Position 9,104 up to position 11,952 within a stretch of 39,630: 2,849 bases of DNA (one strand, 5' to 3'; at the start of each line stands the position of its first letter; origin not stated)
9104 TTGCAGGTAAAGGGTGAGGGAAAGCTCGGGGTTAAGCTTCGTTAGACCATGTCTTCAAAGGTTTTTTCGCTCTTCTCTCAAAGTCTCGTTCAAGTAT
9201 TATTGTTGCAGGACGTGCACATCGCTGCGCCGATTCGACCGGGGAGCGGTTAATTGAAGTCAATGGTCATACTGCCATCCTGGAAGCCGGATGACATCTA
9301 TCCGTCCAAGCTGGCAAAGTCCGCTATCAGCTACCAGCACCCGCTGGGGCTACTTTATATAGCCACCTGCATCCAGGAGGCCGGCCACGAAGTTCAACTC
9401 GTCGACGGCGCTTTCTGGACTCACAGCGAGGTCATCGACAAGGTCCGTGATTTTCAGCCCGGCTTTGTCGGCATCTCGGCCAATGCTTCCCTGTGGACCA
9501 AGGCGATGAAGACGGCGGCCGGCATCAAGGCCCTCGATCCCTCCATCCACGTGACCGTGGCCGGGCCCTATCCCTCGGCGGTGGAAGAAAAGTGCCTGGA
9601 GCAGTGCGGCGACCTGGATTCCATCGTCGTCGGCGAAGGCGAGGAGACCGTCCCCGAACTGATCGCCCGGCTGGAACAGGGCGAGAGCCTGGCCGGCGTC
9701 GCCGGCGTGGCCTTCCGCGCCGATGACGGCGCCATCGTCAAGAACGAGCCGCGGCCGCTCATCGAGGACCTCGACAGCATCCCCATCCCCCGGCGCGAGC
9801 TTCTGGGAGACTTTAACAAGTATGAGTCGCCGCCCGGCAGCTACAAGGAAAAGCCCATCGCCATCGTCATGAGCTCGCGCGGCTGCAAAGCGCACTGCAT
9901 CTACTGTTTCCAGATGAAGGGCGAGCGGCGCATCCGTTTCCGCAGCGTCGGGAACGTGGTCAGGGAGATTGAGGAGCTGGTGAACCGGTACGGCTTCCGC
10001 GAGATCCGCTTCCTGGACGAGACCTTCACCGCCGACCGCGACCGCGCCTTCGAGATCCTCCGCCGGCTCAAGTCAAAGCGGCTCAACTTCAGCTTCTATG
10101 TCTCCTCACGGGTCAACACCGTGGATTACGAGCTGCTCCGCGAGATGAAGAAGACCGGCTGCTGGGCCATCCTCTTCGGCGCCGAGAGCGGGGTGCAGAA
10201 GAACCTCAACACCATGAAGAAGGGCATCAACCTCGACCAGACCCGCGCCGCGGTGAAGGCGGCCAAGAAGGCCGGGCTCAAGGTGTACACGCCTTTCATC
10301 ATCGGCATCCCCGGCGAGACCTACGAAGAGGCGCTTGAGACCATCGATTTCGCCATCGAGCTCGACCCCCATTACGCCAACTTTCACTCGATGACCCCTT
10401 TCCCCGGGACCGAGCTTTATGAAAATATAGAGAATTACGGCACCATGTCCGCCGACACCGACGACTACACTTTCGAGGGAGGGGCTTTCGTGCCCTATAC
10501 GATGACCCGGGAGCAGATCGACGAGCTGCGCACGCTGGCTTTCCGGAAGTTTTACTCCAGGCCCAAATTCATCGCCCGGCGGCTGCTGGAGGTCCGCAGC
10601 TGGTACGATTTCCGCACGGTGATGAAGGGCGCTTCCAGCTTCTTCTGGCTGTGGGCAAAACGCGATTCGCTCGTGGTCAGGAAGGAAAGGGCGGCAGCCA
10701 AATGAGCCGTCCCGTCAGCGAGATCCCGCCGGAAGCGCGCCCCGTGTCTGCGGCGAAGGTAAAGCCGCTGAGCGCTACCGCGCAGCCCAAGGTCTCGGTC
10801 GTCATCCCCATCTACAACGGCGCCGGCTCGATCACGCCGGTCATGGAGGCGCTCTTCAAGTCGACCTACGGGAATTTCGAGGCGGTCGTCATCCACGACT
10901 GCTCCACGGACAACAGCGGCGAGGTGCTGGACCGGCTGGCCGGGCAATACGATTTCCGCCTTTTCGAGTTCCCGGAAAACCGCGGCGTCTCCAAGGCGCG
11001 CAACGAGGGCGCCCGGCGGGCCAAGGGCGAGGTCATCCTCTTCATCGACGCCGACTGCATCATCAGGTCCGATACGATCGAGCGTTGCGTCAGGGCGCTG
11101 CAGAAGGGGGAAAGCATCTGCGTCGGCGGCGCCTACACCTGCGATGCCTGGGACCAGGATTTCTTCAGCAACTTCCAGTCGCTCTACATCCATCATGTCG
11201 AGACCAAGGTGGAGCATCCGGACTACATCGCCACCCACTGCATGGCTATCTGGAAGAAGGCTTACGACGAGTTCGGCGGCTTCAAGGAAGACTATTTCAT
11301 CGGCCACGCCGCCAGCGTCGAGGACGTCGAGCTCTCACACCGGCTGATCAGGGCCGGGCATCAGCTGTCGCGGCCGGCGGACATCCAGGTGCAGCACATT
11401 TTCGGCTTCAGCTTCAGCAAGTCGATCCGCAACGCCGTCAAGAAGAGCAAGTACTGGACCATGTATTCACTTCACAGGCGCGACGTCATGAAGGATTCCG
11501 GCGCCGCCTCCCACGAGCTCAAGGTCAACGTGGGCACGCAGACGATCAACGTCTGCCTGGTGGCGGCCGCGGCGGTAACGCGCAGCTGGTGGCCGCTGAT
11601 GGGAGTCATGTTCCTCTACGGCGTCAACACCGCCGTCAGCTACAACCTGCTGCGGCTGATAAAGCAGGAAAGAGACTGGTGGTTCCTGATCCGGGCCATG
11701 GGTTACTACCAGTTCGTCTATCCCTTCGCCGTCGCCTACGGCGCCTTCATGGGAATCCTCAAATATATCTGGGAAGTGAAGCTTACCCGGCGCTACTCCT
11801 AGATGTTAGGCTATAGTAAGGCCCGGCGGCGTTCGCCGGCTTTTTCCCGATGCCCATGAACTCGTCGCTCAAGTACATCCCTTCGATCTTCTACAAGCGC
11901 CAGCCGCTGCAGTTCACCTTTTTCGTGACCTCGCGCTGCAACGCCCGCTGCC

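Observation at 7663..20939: Candidate undescribed system: corrinoid methyl-shuttle module fused to a five-member radical SAM set and a GT2/GT-C membrane glycosylation pair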

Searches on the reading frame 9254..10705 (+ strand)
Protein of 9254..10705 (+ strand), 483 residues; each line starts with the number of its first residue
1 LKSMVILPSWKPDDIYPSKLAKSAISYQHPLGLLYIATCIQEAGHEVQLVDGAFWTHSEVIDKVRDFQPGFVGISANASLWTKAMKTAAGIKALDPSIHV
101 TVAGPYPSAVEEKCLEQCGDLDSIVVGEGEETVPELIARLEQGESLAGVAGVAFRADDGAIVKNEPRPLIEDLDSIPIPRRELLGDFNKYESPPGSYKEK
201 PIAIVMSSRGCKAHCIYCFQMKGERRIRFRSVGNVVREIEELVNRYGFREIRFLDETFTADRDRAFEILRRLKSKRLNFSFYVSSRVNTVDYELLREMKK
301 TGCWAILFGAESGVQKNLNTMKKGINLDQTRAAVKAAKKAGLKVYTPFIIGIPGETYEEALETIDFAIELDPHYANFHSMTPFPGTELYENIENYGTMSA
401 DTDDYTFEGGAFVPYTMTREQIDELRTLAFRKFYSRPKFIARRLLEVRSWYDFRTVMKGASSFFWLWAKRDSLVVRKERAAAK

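Call 3: search_protein_families(library=pfam, proteins=[window:9254-10705:+], max_evalue=0.01)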
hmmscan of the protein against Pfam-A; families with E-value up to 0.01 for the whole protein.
window:9254-10705:+ (483 aa): 2 families
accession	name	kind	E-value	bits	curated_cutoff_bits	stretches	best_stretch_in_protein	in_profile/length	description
PF04055.27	Radical_SAM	-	2.1e-27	96.7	29.5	1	207-367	3-166/166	Radical SAM superfamily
PF02310.24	B12-binding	-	4.7e-21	75.3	32.1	1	26-136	10-120/121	B12 binding domain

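Call 5: search_protein_families(library=ncbifam, proteins=[window:9254-10705:+], max_evalue=0.001)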
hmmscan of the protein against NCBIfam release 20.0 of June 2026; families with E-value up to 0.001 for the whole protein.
window:9254-10705:+ (483 aa): 35 families (the best 25 are shown)
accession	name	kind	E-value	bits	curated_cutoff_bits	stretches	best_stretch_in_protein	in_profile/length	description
TIGR03471.1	HpnJ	equivalog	1.5e-69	235.1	577.6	1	26-470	30-470/472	hopanoid biosynthesis associated radical SAM protein HpnJ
TIGR02026.1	BchE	equivalog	3.3e-57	194.5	481.35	1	28-442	20-435/497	magnesium-protoporphyrin IX monomethyl ester anaerobic oxidative cyclase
NF050148.1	rSAM_ApyD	equivalog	2.2e-47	161.8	750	1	19-393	14-394/645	RiPP biosynthesis radical SAM protein ApyD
TIGR04479.1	bcpD_PhpK_rSAM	subfamily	2.2e-39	135.2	600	1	31-376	73-415/504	PhpK family radical SAM P-methyltransferase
TIGR04367.1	HpnR_B12_rSAM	equivalog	1e-34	119.9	650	1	15-391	6-372/490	hopanoid C-3 methylase HpnR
TIGR04014.1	B12_SAM_MJ_0865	equivalog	1.7e-34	119.4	360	1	32-392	13-358/434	methyl-coenzyme M reductase glutamine C-methyltransferase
NF038361.1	rSAM_Sden_1168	equivalog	1e-33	116.8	575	1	117-402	195-483/560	Sden_1168 family B12-binding radical SAM P-methyltransferase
TIGR04072.2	rSAM_ladder_B12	equivalog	1e-32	113.4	360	2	201-403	179-383/443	lipid biosynthesis B12-binding/radical SAM protein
TIGR04013.1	B12_SAM_MJ_1487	hypoth_equivalog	3e-32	111.9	251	1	82-390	54-355/382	TIGR04013 family B12-binding domain/radical SAM domain-containing protein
TIGR03975.1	rSAM_ocin_1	subfamily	4e-31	108.2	281.85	1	59-364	119-427/606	RiPP maturation radical SAM C-methyltransferase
NF033070.1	rSAM_AprD4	equivalog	2e-29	102.8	500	1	158-407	155-405/456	AprD4 family radical SAM diol-dehydratase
NF033712.0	B12_rSAM_KedN5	subfamily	8.7e-27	93.6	700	1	65-408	59-407/624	KedN5 family methylcobalamin-dependent radical SAM C-methyltransferase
NF040542.1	rSAM_RCCLKC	equivalog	7.4e-26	91.3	450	1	30-367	13-347/423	arsinothricin biosynthesis radical SAM protein ArsL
TIGR04385.1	B12_rSAM_cofa1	equivalog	1.8e-24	86.8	450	1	28-366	18-360/438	B12 lower ligand biosynthesis radical SAM protein BzaD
TIGR04295.1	B12_rSAM_oligo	hypoth_equivalog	1.2e-23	83.5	400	1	29-327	24-318/422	TIGR04295 family B12-binding domain-containing radical SAM protein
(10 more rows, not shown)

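Call 34: search_solved_structures(query=window:9254-10705:+, max_evalue=0.01)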
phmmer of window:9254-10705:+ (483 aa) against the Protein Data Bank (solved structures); distinct sequences matched with E-value up to 0.01: 11.
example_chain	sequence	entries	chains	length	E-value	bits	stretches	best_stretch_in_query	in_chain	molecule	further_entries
6fd2_B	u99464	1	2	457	3.9e-27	98.5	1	158-406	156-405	Putative apramycin biosynthetic oxidoreductase 4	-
9ccb_A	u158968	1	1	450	4e-19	72.1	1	109-394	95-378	Radical SAM core domain-containing protein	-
5ul2_A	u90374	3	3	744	1.8e-08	37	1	46-350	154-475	OxsB protein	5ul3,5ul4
9n1b_A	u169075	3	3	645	7.8e-08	34.9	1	91-409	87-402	Radical SAM protein | Radical SAM enzyme CysS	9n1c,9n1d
7kdx_A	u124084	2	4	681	3.1e-07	32.9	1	68-405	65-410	Methyltransferase TokK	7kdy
4jc0_A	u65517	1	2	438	2.3e-06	30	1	197-370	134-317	Ribosomal protein S12 methylthiotransferase RimO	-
2qgq_A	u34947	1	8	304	2.3e-06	30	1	199-370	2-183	Protein TM_1862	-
6wte_A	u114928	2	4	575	9.7e-06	28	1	126-386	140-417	B12-binding domain-containing protein | Tryptophan-C2-methyltransferase containing B12-binding domain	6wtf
6iad_A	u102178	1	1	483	0.0048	19.1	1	279-391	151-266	Histone acetyltransferase, ELP3 family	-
6iaz_A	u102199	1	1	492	0.005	19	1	279-391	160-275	Histone acetyltransferase, ELP3 family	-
6ia8_A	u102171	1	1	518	0.0056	18.9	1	279-391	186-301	Histone acetyltransferase, ELP3 family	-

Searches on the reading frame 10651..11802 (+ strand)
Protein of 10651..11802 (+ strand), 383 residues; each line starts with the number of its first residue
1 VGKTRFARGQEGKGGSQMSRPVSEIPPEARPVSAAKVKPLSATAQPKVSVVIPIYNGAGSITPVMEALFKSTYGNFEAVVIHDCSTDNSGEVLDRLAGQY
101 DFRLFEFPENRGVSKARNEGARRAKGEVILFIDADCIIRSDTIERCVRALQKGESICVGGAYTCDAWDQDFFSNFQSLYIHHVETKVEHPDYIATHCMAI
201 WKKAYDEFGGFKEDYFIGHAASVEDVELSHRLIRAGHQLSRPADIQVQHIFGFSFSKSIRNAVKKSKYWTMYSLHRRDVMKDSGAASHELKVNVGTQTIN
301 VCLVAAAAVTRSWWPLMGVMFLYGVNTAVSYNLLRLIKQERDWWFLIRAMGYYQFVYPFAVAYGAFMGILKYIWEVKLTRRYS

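Call 3: search_protein_families(library=pfam, proteins=[window:10651-11802:+], max_evalue=0.01)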
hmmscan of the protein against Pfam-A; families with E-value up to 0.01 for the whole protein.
window:10651-11802:+ (383 aa): 5 families
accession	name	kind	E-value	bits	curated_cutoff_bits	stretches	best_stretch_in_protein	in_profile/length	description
PF00535.33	Glycos_transf_2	-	7.4e-31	107.8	23.3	1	49-166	1-121/168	Glycosyl transferase family 2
PF13641.12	Glyco_tranf_2_3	-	2.2e-17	64.3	27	1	46-261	1-223/230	Glycosyltransferase like family 2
PF10111.15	Glyco_tranf_2_2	-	1.4e-15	58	27.3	1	49-246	1-214/276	Glycosyltransferase like family 2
PF13632.12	Glyco_trans_2_3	-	3.3e-06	27.5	27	1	128-326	1-193/198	Glycosyl transferase family group 2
PF13506.12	Glyco_transf_21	-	0.004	17.1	21.7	1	120-245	25-150/174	Glycosyl transferase family 21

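Call 5: search_protein_families(library=ncbifam, proteins=[window:10651-11802:+], max_evalue=0.001)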
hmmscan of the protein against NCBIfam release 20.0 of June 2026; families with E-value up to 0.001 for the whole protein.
window:10651-11802:+ (383 aa): 25 families
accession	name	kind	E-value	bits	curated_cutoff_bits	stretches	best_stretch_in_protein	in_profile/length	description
NF041875.1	EPS_EpsD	equivalog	2e-25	89.9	370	1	48-282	1-240/325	exopolysaccharide biosynthesis glycosyltransferase EpsD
TIGR03965.1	mycofact_glyco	equivalog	5.6e-24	84.8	280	1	35-357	63-381/467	mycofactocin biosynthesis glycosyltransferase MftF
TIGR03937.1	PgaC_IcaA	equivalog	2.7e-20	72.7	422.3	1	34-155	33-155/407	poly-beta-1,6-N-acetyl-D-glucosamine synthase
NF007482.0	PRK10073.1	equivalog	7.6e-20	71.2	423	1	44-145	4-105/334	glycosyltransferase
NF041394.1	GtaseAglG_Halo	equivalog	4.8e-17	62.2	440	1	47-249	2-215/304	glucosyl-dolichyl phosphate glucuronosyltransferase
NF047683.1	TeichurnBiosyTuaG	equivalog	2.1e-16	60.3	400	1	44-155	4-116/252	teichuronic acid biosynthesis protein TuaG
TIGR04283.1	glyco_like_mftF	equivalog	3.1e-16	59.6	182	1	48-245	1-182/221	TIGR04283 family arsenosugar biosynthesis glycosyltransferase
NF038302.1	EPS_HpsE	equivalog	1.5e-12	47.1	300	1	48-178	3-139/307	hormogonium polysaccharide biosynthesis glycosyltransferase HpsE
NF038299.1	EPS_HpsN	equivalog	2.6e-12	46.4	425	1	46-157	1-113/317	hormogonium polysaccharide biosynthesis glycosyltransferase HpsN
TIGR01556.1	rhamnosyltran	subfamily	3.3e-12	46.2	200.55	1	65-257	10-208/281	rhamnosyltransferase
NF053739.1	GlytfEpsEBac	equivalog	1.4e-11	43.9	450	1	46-236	1-189/265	glycosyltransferase EpsE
TIGR04242.1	nodulat_NodC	equivalog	2.8e-11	43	550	1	32-154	34-160/395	chitooligosaccharide synthase NodC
TIGR03111.1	glyc2_xrt_Gpos1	hypoth_equivalog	3.3e-11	42.6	363.95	1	42-158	45-164/439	TIGR03111 family XrtG-associated glycosyltransferase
NF007986.1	PRK10714.1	equivalog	7.7e-09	35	529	1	46-159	6-123/316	undecaprenyl-phosphate 4-deoxy-4-formamido-L-arabinose transferase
TIGR03469.1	HpnB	hypoth_equivalog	9.7e-09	34.7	379.25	1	34-235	31-249/386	hopene-associated glycosyltransferase HpnB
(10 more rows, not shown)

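Call 42: search_solved_structures(query=window:10702-11802:+, max_evalue=0.01)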
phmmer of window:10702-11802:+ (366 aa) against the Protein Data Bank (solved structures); distinct sequences matched with E-value up to 0.01: 26.
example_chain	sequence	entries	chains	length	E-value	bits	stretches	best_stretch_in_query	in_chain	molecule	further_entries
8vh7_A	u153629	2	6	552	2.9e-16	62.4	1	25-147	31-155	Heparosan synthase B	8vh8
8viw_A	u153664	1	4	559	3e-16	62.4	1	25-147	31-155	Heparosan synthase B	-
5hea_A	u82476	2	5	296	3.5e-14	55.6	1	31-144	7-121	Putative glycosyltransferase (GalT1)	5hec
5tze_C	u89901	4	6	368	5.9e-13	51.6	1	30-130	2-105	Glycosyl transferase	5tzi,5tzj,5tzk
2z87_A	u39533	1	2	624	6.7e-13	51.4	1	19-146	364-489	Chondroitin synthase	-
2z86_A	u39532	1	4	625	6.8e-13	51.4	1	19-146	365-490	Chondroitin synthase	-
5tz8_A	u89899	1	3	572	1.2e-12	50.6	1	30-130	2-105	Glycosyl transferase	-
5mlz_A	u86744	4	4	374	1.2e-11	47.3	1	29-146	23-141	Dolichol monophosphate mannose synthase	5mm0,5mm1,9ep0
3bcv_A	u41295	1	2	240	1.5e-11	46.9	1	28-135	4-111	Putative glycosyltransferase protein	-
6yv7_B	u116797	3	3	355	3.4e-10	42.5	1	25-198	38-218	Glycosyl transferase, family 2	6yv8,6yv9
6yv7_A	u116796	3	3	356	3.4e-10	42.5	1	25-198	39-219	Glycosyl transferase, family 2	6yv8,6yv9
6p61_A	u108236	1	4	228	2.2e-07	33.2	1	28-138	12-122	Glycosyltransferase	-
6h1j_A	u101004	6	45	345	6.2e-07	31.7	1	28-145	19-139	Probable ss-1,3-N-acetylglucosaminyltransferase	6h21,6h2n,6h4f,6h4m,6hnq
3l7m_A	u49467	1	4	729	6.6e-07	31.7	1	30-125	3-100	Teichoic acid biosynthesis protein F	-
3l7i_A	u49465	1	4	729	6.6e-07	31.7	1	30-125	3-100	Teichoic acid biosynthesis protein F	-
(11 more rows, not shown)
